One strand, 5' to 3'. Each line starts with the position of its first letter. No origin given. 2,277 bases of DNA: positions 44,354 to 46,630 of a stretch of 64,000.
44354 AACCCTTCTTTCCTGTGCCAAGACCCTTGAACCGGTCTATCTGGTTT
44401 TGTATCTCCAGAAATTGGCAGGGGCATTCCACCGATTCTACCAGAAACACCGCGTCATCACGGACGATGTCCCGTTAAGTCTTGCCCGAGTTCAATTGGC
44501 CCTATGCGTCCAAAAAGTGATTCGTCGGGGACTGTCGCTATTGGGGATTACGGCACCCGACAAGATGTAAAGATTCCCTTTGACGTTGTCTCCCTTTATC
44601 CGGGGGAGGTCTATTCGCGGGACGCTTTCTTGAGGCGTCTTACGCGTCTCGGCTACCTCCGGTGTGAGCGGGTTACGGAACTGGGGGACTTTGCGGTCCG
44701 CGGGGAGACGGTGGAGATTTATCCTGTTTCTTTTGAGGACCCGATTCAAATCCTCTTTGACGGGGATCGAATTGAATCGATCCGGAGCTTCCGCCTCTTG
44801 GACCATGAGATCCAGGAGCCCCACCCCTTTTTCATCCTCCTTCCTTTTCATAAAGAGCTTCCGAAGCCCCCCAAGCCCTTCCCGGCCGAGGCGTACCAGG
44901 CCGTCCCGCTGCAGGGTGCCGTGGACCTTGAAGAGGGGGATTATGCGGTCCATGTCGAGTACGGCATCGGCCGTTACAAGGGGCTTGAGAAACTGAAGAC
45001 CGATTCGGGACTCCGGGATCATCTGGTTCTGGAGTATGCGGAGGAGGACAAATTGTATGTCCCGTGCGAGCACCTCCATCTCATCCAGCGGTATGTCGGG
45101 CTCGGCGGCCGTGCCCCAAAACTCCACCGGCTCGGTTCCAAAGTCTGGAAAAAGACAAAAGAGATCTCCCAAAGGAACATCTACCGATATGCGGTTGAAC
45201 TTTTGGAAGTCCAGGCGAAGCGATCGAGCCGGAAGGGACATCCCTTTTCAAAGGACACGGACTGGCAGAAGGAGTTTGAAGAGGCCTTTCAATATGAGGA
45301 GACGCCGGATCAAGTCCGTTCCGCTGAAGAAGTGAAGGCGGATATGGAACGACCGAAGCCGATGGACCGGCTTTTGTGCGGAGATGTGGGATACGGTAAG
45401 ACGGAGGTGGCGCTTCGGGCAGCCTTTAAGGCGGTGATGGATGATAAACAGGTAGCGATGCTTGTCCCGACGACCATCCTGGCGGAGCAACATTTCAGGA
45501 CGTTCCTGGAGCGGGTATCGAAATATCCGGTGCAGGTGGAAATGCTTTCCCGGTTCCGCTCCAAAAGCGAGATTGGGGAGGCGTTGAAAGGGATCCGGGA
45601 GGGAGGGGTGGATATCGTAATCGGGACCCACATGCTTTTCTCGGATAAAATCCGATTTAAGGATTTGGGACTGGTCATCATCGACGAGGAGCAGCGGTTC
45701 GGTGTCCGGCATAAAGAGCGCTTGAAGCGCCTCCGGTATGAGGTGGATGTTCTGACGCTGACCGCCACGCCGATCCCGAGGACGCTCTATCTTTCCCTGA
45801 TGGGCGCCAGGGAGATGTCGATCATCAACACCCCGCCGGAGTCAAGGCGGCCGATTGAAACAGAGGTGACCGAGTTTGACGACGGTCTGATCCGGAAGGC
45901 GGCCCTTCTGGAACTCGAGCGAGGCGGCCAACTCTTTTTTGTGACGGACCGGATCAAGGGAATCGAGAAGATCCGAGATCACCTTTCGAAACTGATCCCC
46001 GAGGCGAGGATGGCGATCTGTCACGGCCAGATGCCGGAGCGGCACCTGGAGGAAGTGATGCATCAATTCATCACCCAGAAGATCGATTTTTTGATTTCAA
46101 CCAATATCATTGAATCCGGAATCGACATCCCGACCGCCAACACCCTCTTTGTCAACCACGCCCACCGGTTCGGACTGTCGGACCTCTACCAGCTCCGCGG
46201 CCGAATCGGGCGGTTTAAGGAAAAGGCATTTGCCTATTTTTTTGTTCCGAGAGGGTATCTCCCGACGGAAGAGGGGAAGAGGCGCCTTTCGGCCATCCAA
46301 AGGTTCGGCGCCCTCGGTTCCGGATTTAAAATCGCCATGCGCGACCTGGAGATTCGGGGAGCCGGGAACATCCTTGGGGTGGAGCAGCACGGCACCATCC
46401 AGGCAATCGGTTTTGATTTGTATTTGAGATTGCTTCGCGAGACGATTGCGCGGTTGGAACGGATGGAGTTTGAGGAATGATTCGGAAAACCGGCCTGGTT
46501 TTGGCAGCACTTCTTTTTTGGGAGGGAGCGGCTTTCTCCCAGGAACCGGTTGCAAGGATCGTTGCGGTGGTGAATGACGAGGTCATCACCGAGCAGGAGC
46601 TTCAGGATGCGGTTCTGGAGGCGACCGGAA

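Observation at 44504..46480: Minimal Mfd: RID plus translocase only, lacking both the UvrA-recruiting D1a/D2 module and the autoinhibitory D7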

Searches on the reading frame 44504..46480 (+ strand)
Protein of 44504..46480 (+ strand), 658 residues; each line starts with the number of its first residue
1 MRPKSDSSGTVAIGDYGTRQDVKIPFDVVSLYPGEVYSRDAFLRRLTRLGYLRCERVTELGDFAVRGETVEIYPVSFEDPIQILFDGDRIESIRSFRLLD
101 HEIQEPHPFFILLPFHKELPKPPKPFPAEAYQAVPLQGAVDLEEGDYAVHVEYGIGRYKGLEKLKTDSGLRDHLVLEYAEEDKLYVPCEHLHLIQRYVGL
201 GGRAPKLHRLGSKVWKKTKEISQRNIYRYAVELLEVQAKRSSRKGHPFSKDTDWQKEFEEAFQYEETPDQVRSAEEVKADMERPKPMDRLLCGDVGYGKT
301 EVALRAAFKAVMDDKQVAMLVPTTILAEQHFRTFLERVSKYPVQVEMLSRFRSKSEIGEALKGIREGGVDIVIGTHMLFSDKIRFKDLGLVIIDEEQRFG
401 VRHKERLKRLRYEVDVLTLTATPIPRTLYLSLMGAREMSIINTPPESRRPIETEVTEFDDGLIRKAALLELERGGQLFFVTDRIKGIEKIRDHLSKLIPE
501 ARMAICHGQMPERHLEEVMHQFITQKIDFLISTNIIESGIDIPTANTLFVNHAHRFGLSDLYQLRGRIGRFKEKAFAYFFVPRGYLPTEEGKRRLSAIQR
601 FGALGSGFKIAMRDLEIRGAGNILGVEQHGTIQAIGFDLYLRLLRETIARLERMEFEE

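Call 3: search_protein_families(library=pfam, proteins=[window:44504-46480:+], max_evalue=0.01)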
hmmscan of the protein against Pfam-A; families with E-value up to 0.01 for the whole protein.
window:44504-46480:+ (658 aa): 7 families
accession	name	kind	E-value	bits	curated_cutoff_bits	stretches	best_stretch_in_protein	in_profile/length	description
PF00270.35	DEAD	-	2.7e-22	79.7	26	1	286-427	14-163/167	DEAD/DEAH box helicase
PF00271.37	Helicase_C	-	9.2e-19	68.2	23.5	1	468-571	9-109/110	Helicase conserved C-terminal domain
PF02559.22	CarD_TRCF_RID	-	1.3e-18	67.3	23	1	142-198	1-57/57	CarD-like/TRCF RID domain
PF17757.6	UvrB_inter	-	1e-17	64.4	22.9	1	29-114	1-87/91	UvrB interaction domain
PF04851.21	ResIII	-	1.6e-07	31.8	22.5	1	267-423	5-162/164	Type III restriction enzyme, res subunit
PF14814.11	UB2H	-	8e-07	29.5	27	1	31-94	1-72/85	Bifunctional transglycosylase second domain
PF22590.2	Cas3-like_C_2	-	0.0053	17.5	27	0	475-572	3-105/106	CRISPR-associated nuclease/helicase Cas3, C-terminal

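Call 4: search_protein_families(library=ncbifam, proteins=[window:44504-46480:+], max_evalue=0.01)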
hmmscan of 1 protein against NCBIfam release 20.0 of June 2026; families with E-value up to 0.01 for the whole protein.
window:44504-46480:+ (658 aa): 32 families (the best 25 are shown)
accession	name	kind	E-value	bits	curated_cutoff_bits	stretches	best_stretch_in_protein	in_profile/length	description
TIGR00580.2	mfd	equivalog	3e-255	849.9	800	2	135-653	303-821/907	transcription-repair coupling factor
NF007966.0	PRK10689.1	equivalog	3.5e-190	634.4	1329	2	140-651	475-986/1148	transcription-repair coupling factor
NF008168.0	PRK10917.2-2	equivalog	2.5e-118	396.5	718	1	237-633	335-739/795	ATP-dependent DNA helicase RecG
NF008165.0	PRK10917.1-3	equivalog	7.3e-113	378.4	711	1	225-632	223-635/692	ATP-dependent DNA helicase RecG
TIGR00643.1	recG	equivalog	1.8e-107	360.6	659.4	1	223-632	192-608/629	ATP-dependent DNA helicase RecG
NF008170.0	PRK10917.2-4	equivalog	2.1e-93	313.8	975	1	237-631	372-770/826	ATP-dependent DNA helicase RecG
NF008164.0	PRK10917.1-2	equivalog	8.5e-89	298.6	785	1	233-632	244-646/704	ATP-dependent DNA helicase RecG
NF008163.0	PRK10917.1-1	equivalog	1.4e-87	294.6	796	1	225-633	228-644/692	ATP-dependent DNA helicase RecG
NF008166.0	PRK10917.1-4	equivalog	1.1e-82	278.2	864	1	248-631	254-655/705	ATP-dependent DNA helicase RecG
NF008167.0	PRK10917.2-1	equivalog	5.2e-74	249.7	995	1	237-635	255-690/744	ATP-dependent DNA helicase RecG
NF008169.0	PRK10917.2-3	equivalog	5e-49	167.4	555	1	225-631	194-582/610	ATP-dependent DNA helicase RecG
TIGR00595.1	priA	equivalog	5.3e-20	71.5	230.35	2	290-403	1-109/509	replication restart helicase PriA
NF004070.0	PRK05580.2-2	equivalog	5.7e-18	64.4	921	2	253-398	184-324/729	primosomal protein N'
NF004066.1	PRK05580.1-3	equivalog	8.6e-17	60.7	813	1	253-397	240-377/788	primosomal protein N'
NF004072.0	PRK05580.2-4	equivalog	1.3e-15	56.8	1030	2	289-397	140-243/648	primosomal protein N'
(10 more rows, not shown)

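Call 5: search_solved_structures(query=window:44504-46480:+, show_alignments=2)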
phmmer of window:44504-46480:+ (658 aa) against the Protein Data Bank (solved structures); distinct sequences matched with E-value up to 0.001: 52.
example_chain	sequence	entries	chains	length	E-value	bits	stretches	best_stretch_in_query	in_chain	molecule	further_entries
6aca_A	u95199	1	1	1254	4.4e-173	580.6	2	141-648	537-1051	Mycobacterium tuberculosis Mfd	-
6ac6_A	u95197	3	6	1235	2.3e-172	578.2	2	141-649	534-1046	Mycobacterium smegmatis Mfd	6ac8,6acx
6x26_A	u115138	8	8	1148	2.8e-170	571.3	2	139-651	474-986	Transcription-repair-coupling factor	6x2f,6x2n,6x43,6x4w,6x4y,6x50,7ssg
2eyq_A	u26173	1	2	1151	2.8e-170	571.3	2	139-651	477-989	Transcription-repair coupling factor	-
9n07_A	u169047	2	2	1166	2.9e-170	571.3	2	139-651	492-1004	Transcription-repair-coupling factor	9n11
6xeo_A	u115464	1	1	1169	2.9e-170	571.2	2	139-651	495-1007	Transcription-repair-coupling factor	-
13jq_A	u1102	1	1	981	2e-161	542.1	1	142-653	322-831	Transcription-repair-coupling factor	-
6m6a_M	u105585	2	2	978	2.3e-161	541.9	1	142-652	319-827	Transcription-repair-coupling factor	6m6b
1gm5_A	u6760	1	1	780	1.2e-76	262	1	224-643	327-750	RECG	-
9wm0_A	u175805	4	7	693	3.9e-58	200.8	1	231-639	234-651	ATP-dependent DNA helicase RecG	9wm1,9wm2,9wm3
6yhz_A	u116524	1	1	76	1.5e-12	50.2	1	140-211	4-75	Transcription-repair-coupling factor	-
3mlq_E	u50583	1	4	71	4.1e-11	45.5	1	145-208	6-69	Transcription-repair coupling factor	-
6o8g_A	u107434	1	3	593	1.5e-10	43.7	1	27-107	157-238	UvrABC system protein B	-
6o8h_A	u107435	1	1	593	1.6e-10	43.5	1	27-107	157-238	UvrABC system protein B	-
6o8e_A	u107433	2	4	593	1.7e-10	43.4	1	27-106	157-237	UvrABC system protein B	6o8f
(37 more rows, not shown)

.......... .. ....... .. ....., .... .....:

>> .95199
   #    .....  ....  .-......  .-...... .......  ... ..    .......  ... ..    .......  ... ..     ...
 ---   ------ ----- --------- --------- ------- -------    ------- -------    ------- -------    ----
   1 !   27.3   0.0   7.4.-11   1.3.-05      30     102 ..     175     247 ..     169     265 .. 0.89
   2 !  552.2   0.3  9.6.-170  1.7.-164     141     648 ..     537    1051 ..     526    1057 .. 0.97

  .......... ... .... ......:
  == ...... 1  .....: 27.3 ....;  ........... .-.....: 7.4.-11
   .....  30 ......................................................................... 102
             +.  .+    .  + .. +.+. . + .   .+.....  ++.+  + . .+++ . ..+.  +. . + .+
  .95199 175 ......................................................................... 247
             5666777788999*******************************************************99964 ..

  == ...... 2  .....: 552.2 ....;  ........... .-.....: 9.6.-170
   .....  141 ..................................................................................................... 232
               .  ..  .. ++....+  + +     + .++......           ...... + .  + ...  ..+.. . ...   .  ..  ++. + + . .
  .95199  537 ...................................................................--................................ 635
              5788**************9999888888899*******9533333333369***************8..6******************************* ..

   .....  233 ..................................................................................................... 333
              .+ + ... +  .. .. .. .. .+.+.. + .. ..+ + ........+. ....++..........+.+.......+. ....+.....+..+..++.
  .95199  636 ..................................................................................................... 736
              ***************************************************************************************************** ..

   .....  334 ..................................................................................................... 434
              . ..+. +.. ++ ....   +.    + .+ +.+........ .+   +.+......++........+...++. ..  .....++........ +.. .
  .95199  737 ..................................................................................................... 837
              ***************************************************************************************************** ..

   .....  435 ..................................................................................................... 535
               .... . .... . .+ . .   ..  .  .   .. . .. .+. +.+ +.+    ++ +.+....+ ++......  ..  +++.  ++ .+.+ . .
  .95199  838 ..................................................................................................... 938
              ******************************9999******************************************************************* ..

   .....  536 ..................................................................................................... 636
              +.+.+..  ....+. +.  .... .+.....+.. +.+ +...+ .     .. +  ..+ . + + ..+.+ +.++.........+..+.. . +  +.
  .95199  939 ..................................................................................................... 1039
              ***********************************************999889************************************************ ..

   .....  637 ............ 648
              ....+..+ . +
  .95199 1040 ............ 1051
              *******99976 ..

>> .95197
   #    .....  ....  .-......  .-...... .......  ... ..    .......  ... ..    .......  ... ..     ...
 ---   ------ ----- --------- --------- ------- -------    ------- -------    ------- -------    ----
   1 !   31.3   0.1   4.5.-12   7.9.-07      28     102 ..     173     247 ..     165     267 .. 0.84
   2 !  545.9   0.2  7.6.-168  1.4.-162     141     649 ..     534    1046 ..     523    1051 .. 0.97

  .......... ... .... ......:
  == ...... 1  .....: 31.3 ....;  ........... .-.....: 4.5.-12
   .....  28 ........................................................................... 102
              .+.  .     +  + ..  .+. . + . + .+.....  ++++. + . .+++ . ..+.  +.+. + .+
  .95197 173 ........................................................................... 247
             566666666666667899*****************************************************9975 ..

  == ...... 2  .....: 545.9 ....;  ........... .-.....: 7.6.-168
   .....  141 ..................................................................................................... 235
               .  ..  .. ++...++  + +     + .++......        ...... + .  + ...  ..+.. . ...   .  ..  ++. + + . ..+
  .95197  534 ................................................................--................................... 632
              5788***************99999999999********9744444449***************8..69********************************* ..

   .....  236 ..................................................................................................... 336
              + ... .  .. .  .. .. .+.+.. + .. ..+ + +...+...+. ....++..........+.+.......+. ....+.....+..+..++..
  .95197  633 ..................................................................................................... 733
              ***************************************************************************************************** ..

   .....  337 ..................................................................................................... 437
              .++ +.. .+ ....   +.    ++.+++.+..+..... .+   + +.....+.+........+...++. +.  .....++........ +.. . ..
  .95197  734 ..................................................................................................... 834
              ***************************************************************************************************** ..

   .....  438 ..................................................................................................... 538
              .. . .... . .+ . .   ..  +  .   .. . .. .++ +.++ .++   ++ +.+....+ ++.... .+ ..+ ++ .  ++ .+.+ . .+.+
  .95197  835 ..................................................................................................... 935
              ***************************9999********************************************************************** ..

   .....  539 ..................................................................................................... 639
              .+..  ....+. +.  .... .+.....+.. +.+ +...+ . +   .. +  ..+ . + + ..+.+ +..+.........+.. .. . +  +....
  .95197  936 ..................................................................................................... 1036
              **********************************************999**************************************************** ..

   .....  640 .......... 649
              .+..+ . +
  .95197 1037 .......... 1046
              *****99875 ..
